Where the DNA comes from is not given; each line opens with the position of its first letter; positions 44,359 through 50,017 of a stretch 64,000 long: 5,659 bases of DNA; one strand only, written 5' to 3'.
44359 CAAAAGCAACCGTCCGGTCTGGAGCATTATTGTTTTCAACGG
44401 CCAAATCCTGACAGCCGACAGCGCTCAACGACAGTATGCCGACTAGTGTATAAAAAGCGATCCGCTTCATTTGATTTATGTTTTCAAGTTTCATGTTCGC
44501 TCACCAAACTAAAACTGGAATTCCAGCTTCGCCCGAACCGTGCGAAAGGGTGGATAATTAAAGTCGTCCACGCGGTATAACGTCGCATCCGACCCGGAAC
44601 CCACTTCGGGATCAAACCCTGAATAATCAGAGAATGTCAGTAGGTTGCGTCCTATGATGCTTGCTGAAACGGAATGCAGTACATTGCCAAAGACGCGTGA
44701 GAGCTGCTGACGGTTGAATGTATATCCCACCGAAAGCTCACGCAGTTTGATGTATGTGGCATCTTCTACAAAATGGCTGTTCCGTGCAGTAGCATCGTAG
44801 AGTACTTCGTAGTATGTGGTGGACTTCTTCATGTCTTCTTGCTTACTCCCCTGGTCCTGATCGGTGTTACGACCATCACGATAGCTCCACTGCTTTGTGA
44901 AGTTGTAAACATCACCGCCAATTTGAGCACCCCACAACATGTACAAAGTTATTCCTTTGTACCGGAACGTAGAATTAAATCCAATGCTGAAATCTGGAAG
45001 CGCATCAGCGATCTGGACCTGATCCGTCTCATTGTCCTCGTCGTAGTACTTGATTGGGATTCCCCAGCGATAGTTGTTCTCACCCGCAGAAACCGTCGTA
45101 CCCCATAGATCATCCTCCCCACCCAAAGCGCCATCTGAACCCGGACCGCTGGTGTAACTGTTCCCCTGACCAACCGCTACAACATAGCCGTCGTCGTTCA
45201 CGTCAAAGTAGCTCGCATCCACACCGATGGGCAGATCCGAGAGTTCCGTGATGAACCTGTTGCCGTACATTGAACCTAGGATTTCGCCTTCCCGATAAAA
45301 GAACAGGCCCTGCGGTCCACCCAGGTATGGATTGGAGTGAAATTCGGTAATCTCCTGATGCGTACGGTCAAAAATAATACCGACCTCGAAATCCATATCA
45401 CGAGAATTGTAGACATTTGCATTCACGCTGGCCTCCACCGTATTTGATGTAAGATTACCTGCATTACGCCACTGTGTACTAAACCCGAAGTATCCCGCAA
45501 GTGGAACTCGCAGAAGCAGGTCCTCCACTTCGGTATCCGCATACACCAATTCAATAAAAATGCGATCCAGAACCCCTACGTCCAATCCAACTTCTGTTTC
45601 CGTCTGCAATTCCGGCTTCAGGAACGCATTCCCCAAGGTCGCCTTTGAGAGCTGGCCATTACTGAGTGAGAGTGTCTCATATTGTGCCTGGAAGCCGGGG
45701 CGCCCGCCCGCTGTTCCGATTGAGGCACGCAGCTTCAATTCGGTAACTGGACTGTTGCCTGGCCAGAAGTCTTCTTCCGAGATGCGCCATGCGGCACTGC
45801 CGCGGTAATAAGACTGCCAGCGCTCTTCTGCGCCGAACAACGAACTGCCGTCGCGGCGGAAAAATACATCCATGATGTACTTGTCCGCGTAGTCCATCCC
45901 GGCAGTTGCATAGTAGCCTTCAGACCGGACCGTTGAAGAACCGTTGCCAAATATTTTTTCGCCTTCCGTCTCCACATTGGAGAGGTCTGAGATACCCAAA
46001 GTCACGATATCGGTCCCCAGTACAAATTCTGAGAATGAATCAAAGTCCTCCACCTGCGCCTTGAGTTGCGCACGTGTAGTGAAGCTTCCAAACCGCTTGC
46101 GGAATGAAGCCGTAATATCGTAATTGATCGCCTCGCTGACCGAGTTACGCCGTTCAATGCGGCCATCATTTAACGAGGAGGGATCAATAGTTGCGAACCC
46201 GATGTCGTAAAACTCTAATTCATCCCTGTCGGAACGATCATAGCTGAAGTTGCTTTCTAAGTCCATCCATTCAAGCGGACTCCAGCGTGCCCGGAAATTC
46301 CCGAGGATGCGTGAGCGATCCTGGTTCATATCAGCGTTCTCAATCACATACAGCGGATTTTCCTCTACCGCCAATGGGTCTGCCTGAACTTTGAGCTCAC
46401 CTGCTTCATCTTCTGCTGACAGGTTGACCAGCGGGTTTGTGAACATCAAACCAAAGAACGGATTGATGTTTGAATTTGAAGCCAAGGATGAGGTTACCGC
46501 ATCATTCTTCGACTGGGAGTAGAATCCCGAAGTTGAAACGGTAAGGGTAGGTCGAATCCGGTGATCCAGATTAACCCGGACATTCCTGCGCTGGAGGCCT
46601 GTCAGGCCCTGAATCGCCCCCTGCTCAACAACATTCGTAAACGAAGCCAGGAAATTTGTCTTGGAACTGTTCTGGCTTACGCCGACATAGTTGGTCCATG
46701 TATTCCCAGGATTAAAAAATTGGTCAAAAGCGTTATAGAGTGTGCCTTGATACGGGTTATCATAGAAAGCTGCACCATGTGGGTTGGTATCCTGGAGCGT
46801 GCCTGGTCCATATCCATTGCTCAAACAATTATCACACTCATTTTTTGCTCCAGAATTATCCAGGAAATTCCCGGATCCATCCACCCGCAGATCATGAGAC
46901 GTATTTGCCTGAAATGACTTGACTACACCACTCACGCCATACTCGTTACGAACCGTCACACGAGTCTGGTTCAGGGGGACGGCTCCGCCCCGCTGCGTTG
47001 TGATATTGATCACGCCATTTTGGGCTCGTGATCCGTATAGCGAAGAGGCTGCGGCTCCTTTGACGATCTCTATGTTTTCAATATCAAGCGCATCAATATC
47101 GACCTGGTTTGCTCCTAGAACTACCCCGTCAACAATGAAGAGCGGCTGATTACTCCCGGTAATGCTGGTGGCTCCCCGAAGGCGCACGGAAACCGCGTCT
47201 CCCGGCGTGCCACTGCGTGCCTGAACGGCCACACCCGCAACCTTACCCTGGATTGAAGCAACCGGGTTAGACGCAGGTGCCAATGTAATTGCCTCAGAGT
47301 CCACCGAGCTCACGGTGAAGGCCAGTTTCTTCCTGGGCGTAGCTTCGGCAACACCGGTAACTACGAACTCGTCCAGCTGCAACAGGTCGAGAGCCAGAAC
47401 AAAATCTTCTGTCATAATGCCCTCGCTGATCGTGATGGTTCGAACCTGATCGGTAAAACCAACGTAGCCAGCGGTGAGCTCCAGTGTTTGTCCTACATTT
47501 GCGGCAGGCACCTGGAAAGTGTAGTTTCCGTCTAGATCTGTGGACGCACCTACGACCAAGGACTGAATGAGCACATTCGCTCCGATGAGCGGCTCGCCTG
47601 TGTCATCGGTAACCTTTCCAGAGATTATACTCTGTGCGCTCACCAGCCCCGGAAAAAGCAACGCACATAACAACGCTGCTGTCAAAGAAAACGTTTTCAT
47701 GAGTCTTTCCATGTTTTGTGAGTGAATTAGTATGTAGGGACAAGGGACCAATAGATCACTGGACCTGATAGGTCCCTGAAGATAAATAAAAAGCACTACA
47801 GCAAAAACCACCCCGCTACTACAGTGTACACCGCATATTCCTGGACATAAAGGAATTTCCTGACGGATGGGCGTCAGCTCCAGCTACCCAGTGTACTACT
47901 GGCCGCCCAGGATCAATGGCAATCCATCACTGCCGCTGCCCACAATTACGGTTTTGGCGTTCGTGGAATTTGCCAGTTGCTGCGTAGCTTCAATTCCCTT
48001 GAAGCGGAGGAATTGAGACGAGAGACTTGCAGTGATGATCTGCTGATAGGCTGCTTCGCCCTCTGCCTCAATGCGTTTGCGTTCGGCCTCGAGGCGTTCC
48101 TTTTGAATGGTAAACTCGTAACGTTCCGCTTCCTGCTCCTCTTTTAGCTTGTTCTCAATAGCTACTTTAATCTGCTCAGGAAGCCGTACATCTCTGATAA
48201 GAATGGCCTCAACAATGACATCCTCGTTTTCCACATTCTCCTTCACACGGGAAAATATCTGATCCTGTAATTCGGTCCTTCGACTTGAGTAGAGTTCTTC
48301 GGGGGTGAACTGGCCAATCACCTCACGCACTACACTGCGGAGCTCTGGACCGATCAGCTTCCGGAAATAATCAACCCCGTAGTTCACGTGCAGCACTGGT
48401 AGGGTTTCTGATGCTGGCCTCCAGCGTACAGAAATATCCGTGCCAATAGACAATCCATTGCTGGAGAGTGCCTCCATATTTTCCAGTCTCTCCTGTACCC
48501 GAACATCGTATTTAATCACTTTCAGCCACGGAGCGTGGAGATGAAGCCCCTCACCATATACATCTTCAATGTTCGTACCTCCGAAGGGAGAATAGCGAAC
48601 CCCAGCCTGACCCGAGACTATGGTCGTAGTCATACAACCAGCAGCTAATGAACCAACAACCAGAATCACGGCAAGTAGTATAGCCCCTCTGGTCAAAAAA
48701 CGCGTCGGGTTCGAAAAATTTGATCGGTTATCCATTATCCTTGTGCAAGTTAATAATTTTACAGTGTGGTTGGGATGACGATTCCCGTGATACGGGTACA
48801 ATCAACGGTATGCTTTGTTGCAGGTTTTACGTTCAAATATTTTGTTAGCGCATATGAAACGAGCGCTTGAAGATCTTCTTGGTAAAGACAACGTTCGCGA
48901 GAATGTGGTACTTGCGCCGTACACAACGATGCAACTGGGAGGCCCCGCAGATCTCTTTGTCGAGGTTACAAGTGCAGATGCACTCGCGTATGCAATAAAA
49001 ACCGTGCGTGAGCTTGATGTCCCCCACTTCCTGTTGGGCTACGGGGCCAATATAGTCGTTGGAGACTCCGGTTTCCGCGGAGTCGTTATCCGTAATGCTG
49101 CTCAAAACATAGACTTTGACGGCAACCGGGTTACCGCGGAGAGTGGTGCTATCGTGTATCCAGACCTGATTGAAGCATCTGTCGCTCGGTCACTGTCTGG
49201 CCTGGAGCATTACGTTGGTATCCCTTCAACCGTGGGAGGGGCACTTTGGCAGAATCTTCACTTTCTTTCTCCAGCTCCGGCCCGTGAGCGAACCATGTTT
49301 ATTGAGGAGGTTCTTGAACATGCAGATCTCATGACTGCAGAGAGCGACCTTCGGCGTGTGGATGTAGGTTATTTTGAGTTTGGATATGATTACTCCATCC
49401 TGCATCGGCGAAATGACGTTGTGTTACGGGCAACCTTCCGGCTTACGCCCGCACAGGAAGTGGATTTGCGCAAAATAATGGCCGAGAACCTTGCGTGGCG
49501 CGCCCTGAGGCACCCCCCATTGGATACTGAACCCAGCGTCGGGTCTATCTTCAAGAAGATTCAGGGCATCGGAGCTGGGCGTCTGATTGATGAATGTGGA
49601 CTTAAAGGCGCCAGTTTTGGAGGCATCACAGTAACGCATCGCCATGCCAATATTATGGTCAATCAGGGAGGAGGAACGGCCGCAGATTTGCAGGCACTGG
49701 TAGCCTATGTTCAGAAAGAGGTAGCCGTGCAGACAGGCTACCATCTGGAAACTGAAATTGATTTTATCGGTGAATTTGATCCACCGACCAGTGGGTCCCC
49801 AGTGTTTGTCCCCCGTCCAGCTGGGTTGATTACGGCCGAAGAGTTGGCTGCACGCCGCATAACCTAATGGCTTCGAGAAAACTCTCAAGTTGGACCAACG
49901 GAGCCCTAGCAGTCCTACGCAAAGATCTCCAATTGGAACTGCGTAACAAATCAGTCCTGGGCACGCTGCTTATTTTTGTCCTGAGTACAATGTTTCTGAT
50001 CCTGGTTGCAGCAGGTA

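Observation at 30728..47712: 17-kb, eight-gene co-directional SusC/SusD cluster loaded with FG-GAP/VCBS-ASPIC lipoproteins but no CAZyme or regulator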

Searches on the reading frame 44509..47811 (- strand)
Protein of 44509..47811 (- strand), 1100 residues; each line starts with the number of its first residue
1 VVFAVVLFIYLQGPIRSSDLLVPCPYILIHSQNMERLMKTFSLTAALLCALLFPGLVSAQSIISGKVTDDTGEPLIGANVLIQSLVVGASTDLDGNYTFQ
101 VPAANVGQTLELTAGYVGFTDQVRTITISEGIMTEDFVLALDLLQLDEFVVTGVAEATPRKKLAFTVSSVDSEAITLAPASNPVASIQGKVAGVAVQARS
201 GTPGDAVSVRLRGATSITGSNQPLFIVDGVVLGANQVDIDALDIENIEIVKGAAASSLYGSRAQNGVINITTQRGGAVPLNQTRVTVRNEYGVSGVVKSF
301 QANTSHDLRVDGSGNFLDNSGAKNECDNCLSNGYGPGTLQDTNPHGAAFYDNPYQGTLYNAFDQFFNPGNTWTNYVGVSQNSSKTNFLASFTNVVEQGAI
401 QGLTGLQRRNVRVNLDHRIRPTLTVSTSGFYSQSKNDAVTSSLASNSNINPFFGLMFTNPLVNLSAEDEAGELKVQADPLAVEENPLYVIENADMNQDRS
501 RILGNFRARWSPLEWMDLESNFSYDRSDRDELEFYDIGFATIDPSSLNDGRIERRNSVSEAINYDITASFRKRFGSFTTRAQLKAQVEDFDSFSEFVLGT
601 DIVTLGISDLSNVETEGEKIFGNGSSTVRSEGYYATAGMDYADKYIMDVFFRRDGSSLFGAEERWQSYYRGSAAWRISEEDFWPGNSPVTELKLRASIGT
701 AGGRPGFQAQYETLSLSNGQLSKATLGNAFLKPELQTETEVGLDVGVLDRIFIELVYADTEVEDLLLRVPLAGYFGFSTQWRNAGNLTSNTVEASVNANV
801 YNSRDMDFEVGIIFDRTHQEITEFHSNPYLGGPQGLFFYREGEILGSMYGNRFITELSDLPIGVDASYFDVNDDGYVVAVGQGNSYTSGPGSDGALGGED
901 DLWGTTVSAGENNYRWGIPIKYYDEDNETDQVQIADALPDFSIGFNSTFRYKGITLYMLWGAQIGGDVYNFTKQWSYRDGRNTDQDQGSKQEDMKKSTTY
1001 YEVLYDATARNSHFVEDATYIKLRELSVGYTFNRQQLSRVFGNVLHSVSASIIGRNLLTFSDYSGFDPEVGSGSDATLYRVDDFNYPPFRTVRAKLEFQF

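Call 3: search_protein_families(library=pfam, proteins=[window:44509-47811:-], max_evalue=0.01)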
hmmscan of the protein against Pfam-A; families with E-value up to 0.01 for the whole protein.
window:44509-47811:- (1100 aa): 4 families
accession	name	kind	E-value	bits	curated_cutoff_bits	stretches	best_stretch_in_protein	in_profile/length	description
PF13715.12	CarbopepD_reg_2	-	1.5e-16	60.6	32.2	1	63-151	1-88/88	CarboxypepD_reg-like domain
PF07715.20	Plug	-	2.1e-15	57.5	23.9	1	161-267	3-107/107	TonB-dependent Receptor Plug Domain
PF13620.12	CarboxypepD_reg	-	8.1e-11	42.6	32.3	1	63-131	2-72/82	Carboxypeptidase regulatory-like domain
PF23591.1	CILP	-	0.0045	17.4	27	1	59-127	3-71/90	Cartilage intermediate layer protein 1-like domain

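Call 5: search_protein_families(library=ncbifam, proteins=[window:44509-47811:-], max_evalue=0.01)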
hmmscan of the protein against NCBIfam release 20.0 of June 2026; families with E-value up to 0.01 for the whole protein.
window:44509-47811:- (1100 aa): 9 families
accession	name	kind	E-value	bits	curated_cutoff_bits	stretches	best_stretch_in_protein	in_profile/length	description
TIGR04056.1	OMP_RagA_SusC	subfamily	6.2e-162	541.2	368.25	1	63-1100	3-981/981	SusC/RagA family TonB-linked outer membrane protein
TIGR01779.1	TonB-B12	equivalog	4.7e-13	48.5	599.7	1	142-278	23-161/614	TonB-dependent vitamin B12 receptor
TIGR04057.1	SusC_RagA_signa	signature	2e-12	46.7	46.2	1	243-272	1-30/31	SusC/RagA subfamily TonB-dependent outer membrane receptor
NF049946.1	TonB_dep_CU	exception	3.3e-06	25.7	700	1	237-332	133-224/683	TonB-dependent receptor, CU motif-type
NF053590.1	TonB_dep_TOL0244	equivalog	1.4e-05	24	645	1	229-276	99-143/604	TOL_0244 family TonB-dependent receptor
NF010010.0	PRK13483.1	equivalog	5.5e-05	21.3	927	1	244-277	135-167/660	ligand-gated channel protein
NF049945.1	TonB_dep_FCYXU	equivalog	8.2e-05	21.4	825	1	234-313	126-200/697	TonB-dependent receptor, FCYXU motif-type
NF010038.0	PRK13513.1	equivalog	0.00025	19.7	942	1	244-276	137-168/659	ligand-gated channel protein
NF010011.0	PRK13484.1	equivalog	0.0028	16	1197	1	243-273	130-159/682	IreA family TonB-dependent siderophore receptor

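Call 52: search_solved_structures(query=window:44509-47712:-, max_evalue=0.00001)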
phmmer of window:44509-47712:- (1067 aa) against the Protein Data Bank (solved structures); distinct sequences matched with E-value up to 0.00001: 10.
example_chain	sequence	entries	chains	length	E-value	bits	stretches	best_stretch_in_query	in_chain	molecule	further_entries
8aa4_A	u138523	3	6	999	1.4e-49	172.1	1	22-1061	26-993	SusC homolog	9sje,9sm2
6sli_B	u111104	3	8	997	6.6e-49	169.8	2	34-392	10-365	RagA protein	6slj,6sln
5t3r_D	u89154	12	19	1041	8.7e-49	169.4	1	5-672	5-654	SusC homolog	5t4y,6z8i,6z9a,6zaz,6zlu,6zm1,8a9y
6sml_B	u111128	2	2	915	1.9e-37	131.9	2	118-392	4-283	RagA protein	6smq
6sm3_B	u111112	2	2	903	4.3e-37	130.8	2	132-392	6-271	RagA protein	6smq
6zlt_B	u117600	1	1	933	2.7e-36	128.1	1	118-672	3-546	SusC homolog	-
5fq6_B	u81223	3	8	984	3.8e-28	101.1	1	104-790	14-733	SUSC/RAGA FAMILY TONB-LINKED OUTER MEMBRANE PROTEIN | BT_2264 | OUTER MEMBRANE PROTEIN OMP121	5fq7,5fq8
8ypt_C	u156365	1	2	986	2e-21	78.9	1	115-427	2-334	TonB-linked outer membrane protein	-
8ypu_C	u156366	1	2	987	2e-21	78.9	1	115-427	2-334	SusC/RagA family TonB-linked outer membrane protein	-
9hfj_A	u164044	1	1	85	3.1e-06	28.6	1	27-92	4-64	SusC homolog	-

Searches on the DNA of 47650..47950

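Call 81: search_rna_families(source=window, start=47650, end=47950, threshold=evalue, max_evalue=10)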
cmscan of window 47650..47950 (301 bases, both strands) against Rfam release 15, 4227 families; matches with E-value up to 10: 3.
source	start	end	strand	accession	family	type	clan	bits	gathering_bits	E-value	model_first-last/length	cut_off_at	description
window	47900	47935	-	RF01641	ceN53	Gene; snRNA; snoRNA; CD-box;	-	15.1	50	2.5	1-74/74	no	Caenorhabditis snoRNA ceN53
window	47731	47806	-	RF02218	ZNRD1-AS1_1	Gene; lncRNA;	-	13.7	50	2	1-68/68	no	ZNRD1 antisense RNA 1 conserved region 1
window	47719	47835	+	RF02158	NPPA-AS1_3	Gene; lncRNA;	-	11.5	55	3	1-108/108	no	NPPA antisense RNA 1 conserved region 3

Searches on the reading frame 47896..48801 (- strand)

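Call 4: search_protein_families(library=pfam, proteins=[window:47896-48801:-], max_evalue=0.01)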
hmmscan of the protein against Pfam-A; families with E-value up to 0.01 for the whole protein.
window:47896-48801:- (301 aa): 1 family
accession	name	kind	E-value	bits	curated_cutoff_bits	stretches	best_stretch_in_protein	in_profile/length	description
PF01145.31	Band_7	-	4.9e-31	108.6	23.6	1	60-238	2-175/176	SPFH domain / Band 7 family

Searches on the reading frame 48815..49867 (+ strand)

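Call 4: search_protein_families(library=pfam, proteins=[window:48815-49867:+], max_evalue=0.01)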
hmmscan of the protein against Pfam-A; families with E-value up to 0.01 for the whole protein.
window:48815-49867:+ (350 aa): 2 families
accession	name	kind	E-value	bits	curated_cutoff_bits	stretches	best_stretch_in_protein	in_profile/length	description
PF02873.21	MurB_C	-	1.2e-24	86.8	27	1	219-318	3-99/99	UDP-N-acetylenolpyruvoylglucosamine reductase, C-terminal domain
PF01565.28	FAD_binding_4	-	1.5e-11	44.6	26.4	1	46-149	2-109/139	FAD binding domain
